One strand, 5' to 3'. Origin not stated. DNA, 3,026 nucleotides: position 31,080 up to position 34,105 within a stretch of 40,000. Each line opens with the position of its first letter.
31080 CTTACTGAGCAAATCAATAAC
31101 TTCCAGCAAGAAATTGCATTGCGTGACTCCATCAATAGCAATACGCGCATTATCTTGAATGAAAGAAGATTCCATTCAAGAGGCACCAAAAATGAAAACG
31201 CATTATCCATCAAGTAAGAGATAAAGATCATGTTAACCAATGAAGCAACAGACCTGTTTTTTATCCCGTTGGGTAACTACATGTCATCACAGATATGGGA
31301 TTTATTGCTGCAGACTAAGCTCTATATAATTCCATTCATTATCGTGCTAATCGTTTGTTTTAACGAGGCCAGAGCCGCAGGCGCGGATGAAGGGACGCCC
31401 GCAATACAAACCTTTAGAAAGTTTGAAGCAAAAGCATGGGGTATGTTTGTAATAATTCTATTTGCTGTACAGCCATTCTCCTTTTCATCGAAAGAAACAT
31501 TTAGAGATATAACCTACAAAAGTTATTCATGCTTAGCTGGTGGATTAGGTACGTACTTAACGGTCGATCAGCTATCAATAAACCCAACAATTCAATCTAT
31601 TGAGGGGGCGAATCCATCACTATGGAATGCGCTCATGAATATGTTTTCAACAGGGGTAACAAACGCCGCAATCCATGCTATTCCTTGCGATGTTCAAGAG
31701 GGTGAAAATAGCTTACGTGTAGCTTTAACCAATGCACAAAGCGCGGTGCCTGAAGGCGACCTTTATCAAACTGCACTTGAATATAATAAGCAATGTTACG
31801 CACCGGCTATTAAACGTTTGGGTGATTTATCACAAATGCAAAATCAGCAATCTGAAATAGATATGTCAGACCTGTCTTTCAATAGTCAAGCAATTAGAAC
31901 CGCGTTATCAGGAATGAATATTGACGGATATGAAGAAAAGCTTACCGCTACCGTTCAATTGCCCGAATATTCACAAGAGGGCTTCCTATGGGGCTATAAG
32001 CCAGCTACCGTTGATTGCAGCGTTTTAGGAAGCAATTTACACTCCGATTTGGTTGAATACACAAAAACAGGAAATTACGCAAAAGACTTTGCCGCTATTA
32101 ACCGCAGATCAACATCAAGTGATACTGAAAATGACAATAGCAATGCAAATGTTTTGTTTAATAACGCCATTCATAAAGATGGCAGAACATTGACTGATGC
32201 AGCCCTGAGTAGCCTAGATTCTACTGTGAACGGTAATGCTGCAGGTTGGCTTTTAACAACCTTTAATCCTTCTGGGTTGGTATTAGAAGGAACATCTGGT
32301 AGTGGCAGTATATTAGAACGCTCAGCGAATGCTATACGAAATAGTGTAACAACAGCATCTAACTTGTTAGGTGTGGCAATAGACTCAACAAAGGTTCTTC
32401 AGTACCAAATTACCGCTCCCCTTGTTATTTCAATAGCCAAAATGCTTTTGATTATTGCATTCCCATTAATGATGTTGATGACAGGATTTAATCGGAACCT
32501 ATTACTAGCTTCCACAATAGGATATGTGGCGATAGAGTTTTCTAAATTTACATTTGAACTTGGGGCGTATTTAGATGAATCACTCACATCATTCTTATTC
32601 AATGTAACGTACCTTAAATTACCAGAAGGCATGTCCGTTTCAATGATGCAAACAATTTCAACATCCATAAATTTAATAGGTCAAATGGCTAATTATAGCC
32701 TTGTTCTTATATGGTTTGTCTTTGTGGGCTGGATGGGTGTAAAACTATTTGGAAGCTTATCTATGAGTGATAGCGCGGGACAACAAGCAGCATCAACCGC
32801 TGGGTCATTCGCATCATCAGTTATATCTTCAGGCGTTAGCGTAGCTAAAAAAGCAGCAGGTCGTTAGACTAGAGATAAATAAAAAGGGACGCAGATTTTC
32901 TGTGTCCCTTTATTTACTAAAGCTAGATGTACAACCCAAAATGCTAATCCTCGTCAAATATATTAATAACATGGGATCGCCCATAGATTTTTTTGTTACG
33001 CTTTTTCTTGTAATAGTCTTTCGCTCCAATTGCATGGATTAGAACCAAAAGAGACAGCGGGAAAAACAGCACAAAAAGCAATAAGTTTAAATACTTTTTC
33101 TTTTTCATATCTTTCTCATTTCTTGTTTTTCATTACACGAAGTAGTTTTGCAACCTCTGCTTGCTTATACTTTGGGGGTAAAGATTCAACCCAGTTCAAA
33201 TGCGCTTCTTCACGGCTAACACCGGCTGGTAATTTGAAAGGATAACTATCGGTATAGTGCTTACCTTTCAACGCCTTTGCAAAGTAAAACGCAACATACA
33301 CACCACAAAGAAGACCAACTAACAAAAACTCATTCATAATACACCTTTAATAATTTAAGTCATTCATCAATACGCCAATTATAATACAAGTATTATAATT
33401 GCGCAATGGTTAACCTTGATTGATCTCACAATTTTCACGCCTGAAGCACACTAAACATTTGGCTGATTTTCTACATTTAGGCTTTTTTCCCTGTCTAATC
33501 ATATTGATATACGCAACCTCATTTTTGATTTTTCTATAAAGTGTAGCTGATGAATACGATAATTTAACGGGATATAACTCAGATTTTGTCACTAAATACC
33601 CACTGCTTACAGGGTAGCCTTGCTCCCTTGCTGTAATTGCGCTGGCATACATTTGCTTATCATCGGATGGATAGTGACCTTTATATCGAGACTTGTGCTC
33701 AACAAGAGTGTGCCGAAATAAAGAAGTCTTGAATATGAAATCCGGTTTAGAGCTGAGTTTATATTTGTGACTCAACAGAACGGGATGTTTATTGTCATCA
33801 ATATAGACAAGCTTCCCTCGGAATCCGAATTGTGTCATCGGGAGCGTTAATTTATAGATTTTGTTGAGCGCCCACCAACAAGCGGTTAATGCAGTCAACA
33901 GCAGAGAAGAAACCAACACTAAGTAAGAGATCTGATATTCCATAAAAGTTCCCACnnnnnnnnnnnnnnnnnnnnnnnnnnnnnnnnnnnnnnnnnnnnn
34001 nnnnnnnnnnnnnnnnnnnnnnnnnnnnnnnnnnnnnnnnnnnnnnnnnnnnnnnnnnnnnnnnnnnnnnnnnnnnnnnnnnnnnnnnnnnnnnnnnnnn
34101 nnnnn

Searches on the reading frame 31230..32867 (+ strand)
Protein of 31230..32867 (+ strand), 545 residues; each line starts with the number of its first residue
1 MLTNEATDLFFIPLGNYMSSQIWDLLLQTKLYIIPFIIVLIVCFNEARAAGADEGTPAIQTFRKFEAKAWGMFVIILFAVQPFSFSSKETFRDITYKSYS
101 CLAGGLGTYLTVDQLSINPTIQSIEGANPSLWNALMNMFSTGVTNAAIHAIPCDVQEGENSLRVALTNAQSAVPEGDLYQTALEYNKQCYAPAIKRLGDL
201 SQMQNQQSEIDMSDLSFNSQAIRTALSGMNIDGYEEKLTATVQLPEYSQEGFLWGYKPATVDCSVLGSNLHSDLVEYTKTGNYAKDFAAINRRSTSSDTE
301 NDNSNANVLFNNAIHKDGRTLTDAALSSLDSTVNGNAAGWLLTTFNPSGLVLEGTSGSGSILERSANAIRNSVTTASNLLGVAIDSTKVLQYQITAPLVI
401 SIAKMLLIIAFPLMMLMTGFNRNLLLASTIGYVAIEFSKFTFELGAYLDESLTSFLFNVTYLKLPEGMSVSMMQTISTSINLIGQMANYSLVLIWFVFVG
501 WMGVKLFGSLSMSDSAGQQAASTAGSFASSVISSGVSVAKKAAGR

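Call 8: search_protein_families(library=pfam, proteins=[window:31230-32867:+], max_evalue=0.01)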
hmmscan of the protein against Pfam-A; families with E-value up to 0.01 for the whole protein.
window:31230-32867:+ (545 aa): 0 families

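Call 52: find_homologous_proteins(query=window:31230-32864:+, max_evalue=1e-20)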
Query window:31230-32864:+ (545 aa): 2 proteins with E <= 1e-20 among 8000 candidates.
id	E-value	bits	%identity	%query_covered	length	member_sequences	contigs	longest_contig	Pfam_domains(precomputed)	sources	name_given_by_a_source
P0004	0.0e+0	1190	100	100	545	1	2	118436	-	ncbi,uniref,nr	ncbi:conjugal transfer protein TraG N-terminal domain-containing protein [Vibrio gangliei]|uniref:co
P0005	1.6e-261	886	75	100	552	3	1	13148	-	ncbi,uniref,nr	ncbi:conjugal transfer protein TraG [Vibrio sp. S11_S32]|uniref:conjugal transfer protein TraG N-ter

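Call 53: find_encoding_contigs(protein=P0005, flank=10000)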
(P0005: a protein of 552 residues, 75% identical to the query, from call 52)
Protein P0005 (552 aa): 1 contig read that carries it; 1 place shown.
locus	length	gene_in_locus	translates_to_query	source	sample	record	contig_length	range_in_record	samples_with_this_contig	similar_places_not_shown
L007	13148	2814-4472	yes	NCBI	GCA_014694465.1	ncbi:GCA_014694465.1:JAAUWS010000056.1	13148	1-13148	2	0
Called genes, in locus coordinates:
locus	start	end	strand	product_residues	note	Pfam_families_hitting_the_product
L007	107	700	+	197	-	PF06834:TraU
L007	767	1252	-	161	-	-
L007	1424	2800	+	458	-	-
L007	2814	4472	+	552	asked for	-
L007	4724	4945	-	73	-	-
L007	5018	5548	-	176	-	-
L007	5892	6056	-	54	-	-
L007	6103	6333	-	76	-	PF04014:MazE_antitoxin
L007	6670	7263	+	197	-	PF00589:Phage_integrase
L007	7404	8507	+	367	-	PF01381:HTH_3, PF12844:HTH_19, PF13560:HTH_31, PF06114:Peptidase_M78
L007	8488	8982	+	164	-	PF11848:DUF3368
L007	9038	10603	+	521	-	PF12161:HsdM_N, PF02384:N6_Mtase, PF07669:Eco57I (weak)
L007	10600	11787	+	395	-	PF01420:Methylase_S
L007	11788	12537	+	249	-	-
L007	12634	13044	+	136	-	PF13166:AAA_13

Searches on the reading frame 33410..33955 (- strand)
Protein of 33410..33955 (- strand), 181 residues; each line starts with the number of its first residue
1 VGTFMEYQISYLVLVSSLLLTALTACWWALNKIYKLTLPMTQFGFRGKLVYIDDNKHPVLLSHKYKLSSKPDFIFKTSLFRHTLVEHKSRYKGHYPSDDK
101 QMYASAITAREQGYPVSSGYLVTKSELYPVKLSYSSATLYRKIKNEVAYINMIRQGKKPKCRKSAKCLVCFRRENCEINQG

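Call 8: search_protein_families(library=pfam, proteins=[window:33410-33955:-], max_evalue=0.01)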
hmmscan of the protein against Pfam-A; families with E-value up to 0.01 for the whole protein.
window:33410-33955:- (181 aa): 1 family
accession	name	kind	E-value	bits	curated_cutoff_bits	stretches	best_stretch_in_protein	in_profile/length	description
PF01930.23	Cas_Cas4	-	0.0047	17.5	22.7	1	68-176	53-158/160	Domain of unknown function DUF83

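Call 65: search_protein_families(library=ncbifam, proteins=[window:33410-33955:-], max_evalue=0.01)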
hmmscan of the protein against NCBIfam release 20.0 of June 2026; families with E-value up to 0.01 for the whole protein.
window:33410-33955:- (181 aa): 2 families
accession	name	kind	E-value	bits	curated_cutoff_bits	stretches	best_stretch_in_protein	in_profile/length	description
TIGR04328.1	cas4_PREFRAN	exception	3.5e-05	23.9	70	1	60-171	62-170/178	type V CRISPR-associated protein Cas4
NF049935.1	cas4g_cas1g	exception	0.00021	19.9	560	1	36-171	66-184/546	CRISPR-associated endonuclease Cas4g/Cas1g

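Call 99: search_protein_families(library=phrogs, proteins=[window:33410-33955:-], max_evalue=0.01)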
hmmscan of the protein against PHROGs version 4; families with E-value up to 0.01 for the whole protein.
window:33410-33955:- (181 aa): 0 families
